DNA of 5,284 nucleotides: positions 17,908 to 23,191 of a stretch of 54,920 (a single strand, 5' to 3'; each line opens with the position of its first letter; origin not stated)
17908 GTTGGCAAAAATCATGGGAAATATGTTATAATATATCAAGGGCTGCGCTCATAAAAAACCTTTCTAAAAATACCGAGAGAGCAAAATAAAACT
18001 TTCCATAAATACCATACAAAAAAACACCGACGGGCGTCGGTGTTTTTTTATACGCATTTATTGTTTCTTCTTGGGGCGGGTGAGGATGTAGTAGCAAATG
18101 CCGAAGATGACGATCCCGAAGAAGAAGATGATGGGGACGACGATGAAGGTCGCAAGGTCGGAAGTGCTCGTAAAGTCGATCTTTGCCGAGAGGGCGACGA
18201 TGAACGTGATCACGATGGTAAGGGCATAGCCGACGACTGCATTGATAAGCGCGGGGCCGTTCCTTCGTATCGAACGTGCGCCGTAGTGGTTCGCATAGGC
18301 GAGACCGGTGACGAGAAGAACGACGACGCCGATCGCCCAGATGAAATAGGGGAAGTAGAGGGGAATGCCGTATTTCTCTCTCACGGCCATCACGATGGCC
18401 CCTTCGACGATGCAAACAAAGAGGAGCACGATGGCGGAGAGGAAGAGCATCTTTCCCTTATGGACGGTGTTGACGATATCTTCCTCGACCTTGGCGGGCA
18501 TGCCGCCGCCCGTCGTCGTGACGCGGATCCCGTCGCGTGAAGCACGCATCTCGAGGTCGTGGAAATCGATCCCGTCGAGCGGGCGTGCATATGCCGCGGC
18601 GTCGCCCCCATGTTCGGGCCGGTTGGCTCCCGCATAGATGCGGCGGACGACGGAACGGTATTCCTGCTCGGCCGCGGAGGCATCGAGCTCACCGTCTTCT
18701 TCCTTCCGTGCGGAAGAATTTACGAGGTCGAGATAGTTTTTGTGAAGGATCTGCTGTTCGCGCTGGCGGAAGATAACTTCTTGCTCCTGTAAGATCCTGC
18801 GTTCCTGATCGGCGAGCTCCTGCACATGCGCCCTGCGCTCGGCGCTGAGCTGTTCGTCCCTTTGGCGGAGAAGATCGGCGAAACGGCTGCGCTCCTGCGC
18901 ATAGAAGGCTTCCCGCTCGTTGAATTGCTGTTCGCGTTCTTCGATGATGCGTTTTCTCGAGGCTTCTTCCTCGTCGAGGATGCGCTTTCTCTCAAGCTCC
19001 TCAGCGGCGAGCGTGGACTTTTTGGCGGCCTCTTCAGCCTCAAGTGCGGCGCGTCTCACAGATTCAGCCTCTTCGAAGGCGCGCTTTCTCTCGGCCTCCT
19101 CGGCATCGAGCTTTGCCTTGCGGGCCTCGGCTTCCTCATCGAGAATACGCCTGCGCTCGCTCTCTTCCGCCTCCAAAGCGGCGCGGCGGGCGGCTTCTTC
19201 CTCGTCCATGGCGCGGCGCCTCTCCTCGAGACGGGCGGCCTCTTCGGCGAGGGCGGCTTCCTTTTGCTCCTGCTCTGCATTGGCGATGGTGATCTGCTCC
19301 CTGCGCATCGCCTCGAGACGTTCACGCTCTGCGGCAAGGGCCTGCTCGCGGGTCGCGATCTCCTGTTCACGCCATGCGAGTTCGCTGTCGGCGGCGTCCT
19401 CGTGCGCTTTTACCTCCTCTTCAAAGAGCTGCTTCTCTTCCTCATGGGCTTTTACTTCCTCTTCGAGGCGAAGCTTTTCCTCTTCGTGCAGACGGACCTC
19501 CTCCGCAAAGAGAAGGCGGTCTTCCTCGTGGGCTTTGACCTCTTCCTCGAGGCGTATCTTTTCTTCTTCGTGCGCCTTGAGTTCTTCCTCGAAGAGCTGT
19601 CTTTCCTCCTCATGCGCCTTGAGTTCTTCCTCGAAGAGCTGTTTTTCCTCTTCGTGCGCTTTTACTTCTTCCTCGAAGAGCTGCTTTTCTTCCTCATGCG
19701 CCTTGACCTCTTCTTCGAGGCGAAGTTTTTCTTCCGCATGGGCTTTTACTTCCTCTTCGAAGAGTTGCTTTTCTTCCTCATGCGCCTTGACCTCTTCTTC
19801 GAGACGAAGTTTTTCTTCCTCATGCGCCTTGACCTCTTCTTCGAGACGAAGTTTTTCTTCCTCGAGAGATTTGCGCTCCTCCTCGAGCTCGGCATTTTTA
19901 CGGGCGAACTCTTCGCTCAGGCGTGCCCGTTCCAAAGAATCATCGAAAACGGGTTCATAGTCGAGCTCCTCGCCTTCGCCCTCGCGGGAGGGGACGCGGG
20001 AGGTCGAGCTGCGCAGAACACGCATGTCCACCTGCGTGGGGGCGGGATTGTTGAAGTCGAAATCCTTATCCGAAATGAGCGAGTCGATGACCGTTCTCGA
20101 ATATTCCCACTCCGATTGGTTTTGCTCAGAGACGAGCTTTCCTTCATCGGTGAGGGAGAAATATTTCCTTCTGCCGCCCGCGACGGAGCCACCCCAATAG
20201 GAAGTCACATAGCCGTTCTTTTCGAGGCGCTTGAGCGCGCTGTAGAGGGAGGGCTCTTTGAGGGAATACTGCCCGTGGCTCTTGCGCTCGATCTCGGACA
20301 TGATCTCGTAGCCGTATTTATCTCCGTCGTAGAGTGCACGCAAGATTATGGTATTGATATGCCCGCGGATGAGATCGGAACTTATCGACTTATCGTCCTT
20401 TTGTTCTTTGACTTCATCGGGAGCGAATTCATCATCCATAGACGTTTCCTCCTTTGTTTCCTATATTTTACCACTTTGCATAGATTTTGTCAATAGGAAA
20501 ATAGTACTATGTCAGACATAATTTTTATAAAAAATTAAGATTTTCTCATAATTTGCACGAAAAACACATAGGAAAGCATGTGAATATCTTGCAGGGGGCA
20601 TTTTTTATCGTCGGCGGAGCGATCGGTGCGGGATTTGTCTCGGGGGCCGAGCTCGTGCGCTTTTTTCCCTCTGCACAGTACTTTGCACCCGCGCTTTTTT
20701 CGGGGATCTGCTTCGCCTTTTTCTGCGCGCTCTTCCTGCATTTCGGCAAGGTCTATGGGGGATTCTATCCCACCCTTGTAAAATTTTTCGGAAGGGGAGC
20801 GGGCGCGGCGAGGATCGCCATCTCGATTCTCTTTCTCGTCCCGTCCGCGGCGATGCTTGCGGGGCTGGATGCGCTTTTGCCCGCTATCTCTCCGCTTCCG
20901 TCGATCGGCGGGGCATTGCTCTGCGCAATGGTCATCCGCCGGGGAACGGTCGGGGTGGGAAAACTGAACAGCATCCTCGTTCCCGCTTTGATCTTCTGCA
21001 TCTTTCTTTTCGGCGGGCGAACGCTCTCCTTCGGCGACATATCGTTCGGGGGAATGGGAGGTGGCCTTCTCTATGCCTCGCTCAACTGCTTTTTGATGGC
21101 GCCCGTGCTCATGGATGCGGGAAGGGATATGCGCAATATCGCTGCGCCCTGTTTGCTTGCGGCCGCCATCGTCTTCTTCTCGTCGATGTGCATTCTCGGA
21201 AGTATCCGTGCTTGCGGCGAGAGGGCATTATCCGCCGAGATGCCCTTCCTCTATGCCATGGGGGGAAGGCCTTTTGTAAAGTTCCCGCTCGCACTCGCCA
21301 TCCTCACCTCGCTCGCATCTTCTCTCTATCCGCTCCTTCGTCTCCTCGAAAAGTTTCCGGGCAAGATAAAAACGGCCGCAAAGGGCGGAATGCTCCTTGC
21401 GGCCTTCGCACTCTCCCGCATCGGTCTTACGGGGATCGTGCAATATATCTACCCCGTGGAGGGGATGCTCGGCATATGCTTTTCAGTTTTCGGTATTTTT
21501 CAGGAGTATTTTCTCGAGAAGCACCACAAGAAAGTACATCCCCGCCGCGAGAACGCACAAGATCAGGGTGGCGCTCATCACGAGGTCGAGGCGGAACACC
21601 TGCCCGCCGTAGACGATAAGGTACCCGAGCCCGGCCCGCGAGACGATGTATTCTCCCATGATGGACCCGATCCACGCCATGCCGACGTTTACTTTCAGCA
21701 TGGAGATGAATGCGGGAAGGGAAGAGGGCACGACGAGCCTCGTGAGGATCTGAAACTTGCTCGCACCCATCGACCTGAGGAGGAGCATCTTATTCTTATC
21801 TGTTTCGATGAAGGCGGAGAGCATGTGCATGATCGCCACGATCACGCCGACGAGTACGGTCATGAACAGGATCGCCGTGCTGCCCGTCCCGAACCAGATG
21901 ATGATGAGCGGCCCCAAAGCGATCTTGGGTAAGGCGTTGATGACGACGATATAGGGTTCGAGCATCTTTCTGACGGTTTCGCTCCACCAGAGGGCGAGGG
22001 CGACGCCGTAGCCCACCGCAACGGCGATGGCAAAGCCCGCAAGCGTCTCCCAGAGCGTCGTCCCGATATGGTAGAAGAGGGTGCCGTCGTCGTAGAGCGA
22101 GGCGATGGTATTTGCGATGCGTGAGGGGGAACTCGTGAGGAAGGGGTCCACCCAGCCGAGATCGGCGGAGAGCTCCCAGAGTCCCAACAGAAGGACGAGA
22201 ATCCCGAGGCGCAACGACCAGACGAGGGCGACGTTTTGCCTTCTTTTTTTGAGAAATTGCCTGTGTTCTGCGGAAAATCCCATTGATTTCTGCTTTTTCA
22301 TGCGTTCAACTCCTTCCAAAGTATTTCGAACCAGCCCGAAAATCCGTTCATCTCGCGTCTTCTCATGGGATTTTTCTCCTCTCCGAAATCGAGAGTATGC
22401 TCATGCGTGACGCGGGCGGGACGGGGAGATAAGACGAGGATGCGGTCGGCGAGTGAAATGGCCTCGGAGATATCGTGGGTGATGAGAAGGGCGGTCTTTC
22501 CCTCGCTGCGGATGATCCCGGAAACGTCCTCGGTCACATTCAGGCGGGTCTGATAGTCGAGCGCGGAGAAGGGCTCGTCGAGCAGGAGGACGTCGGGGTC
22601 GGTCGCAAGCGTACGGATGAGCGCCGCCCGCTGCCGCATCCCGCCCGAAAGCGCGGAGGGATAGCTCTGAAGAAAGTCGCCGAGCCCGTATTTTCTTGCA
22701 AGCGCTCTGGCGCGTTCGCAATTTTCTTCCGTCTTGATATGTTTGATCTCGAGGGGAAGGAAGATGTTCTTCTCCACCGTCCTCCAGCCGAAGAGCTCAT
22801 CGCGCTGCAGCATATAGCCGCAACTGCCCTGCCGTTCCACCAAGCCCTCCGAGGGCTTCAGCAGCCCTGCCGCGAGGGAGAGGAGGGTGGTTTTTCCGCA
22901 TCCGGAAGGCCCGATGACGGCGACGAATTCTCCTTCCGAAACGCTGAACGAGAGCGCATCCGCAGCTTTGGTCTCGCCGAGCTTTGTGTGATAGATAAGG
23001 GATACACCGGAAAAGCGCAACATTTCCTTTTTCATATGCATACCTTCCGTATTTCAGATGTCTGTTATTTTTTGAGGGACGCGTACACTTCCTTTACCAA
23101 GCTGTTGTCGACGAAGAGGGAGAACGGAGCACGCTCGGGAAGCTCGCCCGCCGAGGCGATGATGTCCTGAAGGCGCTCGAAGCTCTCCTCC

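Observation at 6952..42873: Recurrent, strand-consistent 21-22 nt motif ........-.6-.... at five intergenic or stop-codon positions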

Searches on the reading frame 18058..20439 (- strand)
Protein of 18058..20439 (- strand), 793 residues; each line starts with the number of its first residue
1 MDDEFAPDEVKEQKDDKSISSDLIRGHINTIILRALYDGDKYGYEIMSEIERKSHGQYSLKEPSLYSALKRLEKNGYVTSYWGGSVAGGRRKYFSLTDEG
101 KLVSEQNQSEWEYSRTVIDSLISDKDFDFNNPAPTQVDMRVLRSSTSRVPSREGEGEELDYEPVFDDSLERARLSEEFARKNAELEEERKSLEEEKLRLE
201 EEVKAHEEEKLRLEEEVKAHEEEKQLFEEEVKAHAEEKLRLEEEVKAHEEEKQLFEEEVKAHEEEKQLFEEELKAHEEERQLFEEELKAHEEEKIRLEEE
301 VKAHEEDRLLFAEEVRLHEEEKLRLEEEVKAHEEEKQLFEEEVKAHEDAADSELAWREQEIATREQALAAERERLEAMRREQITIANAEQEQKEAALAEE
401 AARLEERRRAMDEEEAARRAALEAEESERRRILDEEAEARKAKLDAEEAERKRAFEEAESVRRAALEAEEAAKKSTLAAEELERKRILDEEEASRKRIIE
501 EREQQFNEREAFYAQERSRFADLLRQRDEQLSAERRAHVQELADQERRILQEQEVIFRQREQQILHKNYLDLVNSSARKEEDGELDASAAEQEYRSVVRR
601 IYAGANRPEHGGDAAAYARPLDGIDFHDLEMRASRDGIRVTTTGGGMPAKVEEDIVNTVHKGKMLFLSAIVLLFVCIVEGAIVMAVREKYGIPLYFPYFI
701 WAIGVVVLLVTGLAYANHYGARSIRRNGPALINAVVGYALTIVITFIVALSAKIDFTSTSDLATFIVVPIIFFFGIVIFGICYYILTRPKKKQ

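Call 8: search_protein_families(library=pfam, proteins=[window:18058-20439:-])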
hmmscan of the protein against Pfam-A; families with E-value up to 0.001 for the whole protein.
window:18058-20439:- (793 aa): 1 family
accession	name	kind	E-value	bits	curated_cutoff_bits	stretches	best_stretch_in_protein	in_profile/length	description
PF03551.20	PadR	-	2.1e-19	69.7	27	1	32-102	1-71/75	Transcriptional regulator PadR-like family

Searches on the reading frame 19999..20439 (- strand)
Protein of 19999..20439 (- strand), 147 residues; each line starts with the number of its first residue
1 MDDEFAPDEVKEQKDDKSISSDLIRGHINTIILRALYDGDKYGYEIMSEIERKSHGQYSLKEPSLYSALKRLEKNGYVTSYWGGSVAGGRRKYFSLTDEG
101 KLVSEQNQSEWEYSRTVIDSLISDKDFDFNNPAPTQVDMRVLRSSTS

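Call 43: find_homologous_proteins(query=window:19999-20439:-, max_evalue=0.00001)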
Query seq(147 aa) (147 aa): 202 proteins with E <= 0.00001 among 217 candidates; the best 120 are listed.
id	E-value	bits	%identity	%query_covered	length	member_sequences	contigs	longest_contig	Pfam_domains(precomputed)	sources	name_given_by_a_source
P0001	5.9e-74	265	85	95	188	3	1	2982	PF03551.21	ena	-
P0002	1.5e-72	260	80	100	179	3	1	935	PF03551.21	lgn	-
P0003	1.5e-72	260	86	93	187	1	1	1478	PF03551.21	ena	-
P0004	2.1e-71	257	83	95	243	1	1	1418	PF03551.21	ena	-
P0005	4.8e-71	255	83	94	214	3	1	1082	PF03551.21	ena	-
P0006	7.1e-71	255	83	94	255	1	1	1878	PF03551.21,PF00899.28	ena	-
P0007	1.5e-68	247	80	93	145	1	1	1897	PF03551.21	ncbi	-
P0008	6.2e-65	236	86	82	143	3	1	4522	PF03551.21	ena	-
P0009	7.3e-65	235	67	100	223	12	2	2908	PF03551.21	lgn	-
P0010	3.7e-63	230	79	86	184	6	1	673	PF03551.21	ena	-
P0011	1.5e-60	221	70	99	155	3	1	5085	PF03551.21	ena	-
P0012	5.6e-59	216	69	95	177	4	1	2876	PF03551.21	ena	-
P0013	1.9e-58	215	69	96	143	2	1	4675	PF03551.21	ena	-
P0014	2.6e-58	214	75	88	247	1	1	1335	PF03551.21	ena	-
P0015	2.8e-58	214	68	100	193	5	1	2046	PF03551.21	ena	-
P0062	4.5e-45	171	64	88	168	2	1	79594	PF03551.21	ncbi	-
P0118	4.3e-34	136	48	98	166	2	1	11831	PF03551.21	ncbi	-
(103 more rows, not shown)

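Call 53: find_encoding_contigs(protein=P0118, flank=10000, max_places=4)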
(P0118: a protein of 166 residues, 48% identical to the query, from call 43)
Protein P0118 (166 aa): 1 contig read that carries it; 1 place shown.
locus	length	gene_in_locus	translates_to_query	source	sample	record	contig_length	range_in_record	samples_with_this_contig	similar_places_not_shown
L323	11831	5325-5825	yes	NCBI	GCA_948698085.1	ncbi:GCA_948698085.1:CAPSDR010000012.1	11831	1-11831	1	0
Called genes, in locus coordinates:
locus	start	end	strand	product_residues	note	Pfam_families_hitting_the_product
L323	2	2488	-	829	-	?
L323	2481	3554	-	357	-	PF00988:CPSase_sm_chain, PF00117:GATase, PF07722:Peptidase_C26 (weak)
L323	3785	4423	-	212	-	PF01863:YgjP-like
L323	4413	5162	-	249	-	PF01643:Acyl-ACP_TE, PF13279:4HBT_2 (faint), PF20791:Acyl-ACP_TE_C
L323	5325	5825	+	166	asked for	PF03551:PadR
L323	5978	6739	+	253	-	-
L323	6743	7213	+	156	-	PF12641:Flavodoxin_3, PF12724:Flavodoxin_5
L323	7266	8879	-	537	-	PF12072:RNase_Y_N, PF00013:KH_1 (weak), PF22891:KH_PNO1_2nd (faint), PF01966:HD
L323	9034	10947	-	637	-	PF00795:CN_hydrolase, PF02540:NAD_synthase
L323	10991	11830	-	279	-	?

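Call 54: find_encoding_contigs(protein=P0062, flank=10000, max_places=4)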
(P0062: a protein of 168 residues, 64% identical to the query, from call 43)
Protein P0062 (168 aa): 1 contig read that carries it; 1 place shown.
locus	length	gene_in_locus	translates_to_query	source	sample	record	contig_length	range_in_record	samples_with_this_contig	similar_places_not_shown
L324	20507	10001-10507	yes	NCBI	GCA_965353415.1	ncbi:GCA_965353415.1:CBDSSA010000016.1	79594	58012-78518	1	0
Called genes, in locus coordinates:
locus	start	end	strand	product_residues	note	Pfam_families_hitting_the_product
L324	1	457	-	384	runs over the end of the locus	PF22025:ThiI_fer, PF02926:THUMP, PF02568:ThiI, PF06508:QueC (faint)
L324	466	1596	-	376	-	PF00266:Aminotran_5, PF01053:Cys_Met_Meta_PP (faint)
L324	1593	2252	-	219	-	PF19601:DUF6106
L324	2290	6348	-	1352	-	PF25596:CPSase_L_D1, PF02786:CPSase_L_D2, PF02787:CPSase_L_D3, PF25596:CPSase_L_D1, PF02655:ATP-grasp_3, PF02786:CPSase_L_D2, PF02142:MGS, PF01678:DAP_epimerase, +5 more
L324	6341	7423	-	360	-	PF00988:CPSase_sm_chain, PF00117:GATase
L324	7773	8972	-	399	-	PF01960:ArgJ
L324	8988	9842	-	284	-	PF01643:Acyl-ACP_TE, PF13279:4HBT_2 (weak), PF20791:Acyl-ACP_TE_C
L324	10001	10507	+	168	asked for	PF03551:PadR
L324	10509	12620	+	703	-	-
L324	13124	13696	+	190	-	PF01047:MarR (faint), PF12844:HTH_19, PF13443:HTH_26, PF13560:HTH_31, PF01381:HTH_3, PF13412:HTH_24 (faint)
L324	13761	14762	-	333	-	PF14057:GGGtGRT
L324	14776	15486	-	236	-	-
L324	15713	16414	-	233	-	PF04542:Sigma70_r2, PF04545:Sigma70_r4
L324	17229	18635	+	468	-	PF00224:PK, PF02887:PK_C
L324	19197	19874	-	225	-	-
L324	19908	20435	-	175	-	PF13353:Fer4_12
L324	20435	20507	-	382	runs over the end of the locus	?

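Call 69: search_protein_families(library=pfam, proteins=[L324:10509-12620:+, L323:5978-6739:+], max_evalue=0.001)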
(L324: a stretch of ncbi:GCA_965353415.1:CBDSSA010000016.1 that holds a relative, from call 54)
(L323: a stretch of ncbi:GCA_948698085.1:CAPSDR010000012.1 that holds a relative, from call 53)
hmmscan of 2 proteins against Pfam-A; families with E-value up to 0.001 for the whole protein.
L324:10509-12620:+ (703 aa): 0 families

L323:5978-6739:+ (253 aa): 0 families

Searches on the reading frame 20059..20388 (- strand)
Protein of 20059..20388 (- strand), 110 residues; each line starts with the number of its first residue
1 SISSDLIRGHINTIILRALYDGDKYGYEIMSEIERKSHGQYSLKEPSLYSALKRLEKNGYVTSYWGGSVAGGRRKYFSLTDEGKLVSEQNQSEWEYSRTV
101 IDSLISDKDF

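Call 52: search_solved_structures(query=window:20059-20388:-, max_evalue=0.001)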
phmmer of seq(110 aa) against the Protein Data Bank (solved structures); distinct sequences matched with E-value up to 0.001: 43.
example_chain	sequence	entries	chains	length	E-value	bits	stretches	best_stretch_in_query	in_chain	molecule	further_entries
1xma_A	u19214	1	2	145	2.5e-27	98.5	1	2-107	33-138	Predicted transcriptional regulator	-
9qbc_A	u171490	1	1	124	1.8e-26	95.8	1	2-106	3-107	PadR-family transcriptional regulator PadR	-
9qbd_A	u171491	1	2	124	2.3e-26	95.4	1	2-106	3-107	PadR-family transcriptional regulator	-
9gkr_A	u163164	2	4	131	1e-20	77.2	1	2-108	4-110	Transcriptional regulator, PadR-like family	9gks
9h9y_A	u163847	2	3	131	1.4e-20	76.8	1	2-107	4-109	Transcriptional regulator, PadR-like family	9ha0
3f8b_A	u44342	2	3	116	1.5e-20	76.7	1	2-106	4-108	Transcriptional regulator, PadR-like family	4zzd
7qz5_A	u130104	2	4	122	1.8e-20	76.5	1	2-106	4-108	Transcriptional regulator, PadR-like family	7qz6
9g51_A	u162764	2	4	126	1.9e-20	76.4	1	2-106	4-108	Transcriptional regulator, PadR-like family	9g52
3f8c_A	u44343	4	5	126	1.9e-20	76.4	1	2-106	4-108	Transcriptional regulator, PadR-like family | Transcriptional regulator PadR family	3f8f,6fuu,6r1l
6i8n_A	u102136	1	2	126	2.2e-20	76.1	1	2-106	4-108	Transcriptional regulator, PadR-like family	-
8qdf_A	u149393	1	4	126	2.5e-20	76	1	2-106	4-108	Transcriptional regulator, PadR-like family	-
9h9w_A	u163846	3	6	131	2.7e-20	75.9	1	2-106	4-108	Transcriptional regulator, PadR-like family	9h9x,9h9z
8qdh_A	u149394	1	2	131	2.8e-20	75.8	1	4-108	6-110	Transcriptional regulator, PadR-like family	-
6vwe_A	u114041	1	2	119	6.3e-20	74.7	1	2-108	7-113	Transcriptional regulator, PadR-like family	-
9gkt_A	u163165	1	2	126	1.3e-19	73.7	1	2-105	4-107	Transcriptional regulator, PadR-like family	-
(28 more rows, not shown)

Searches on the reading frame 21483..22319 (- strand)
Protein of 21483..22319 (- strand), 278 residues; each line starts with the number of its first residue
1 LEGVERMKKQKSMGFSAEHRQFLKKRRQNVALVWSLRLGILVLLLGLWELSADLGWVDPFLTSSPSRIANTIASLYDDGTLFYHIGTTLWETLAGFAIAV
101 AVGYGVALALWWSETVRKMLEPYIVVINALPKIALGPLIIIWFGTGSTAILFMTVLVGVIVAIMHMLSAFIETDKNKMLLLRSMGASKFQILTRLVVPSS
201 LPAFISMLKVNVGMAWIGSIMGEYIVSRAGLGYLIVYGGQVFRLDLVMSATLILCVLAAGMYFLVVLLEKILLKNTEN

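Call 11: search_protein_families(library=pfam, proteins=[window:21483-22319:-])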
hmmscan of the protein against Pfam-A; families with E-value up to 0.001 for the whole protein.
window:21483-22319:- (278 aa): 1 family
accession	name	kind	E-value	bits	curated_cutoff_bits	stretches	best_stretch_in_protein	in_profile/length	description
PF00528.27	BPD_transp_1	-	2.5e-22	79.9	26.4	1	102-271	2-177/184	Binding-protein-dependent transport system inner membrane component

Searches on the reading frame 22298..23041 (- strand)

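Call 9: search_protein_families(library=pfam, proteins=[window:22298-23041:-])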
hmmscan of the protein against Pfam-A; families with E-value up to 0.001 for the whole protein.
window:22298-23041:- (247 aa): 3 families
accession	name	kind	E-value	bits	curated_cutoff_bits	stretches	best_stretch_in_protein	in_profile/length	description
PF00005.33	ABC_tran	-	2.8e-27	96.4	25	1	29-158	3-136/137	ABC transporter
PF13304.12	AAA_21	-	2e-06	28.6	27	0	128-190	235-299/304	AAA domain, putative AbiEii toxin, Type IV TA system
PF20703.3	nSTAND1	-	0.00067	19.8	27.1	1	25-65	21-59/379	Novel STAND NTPase 1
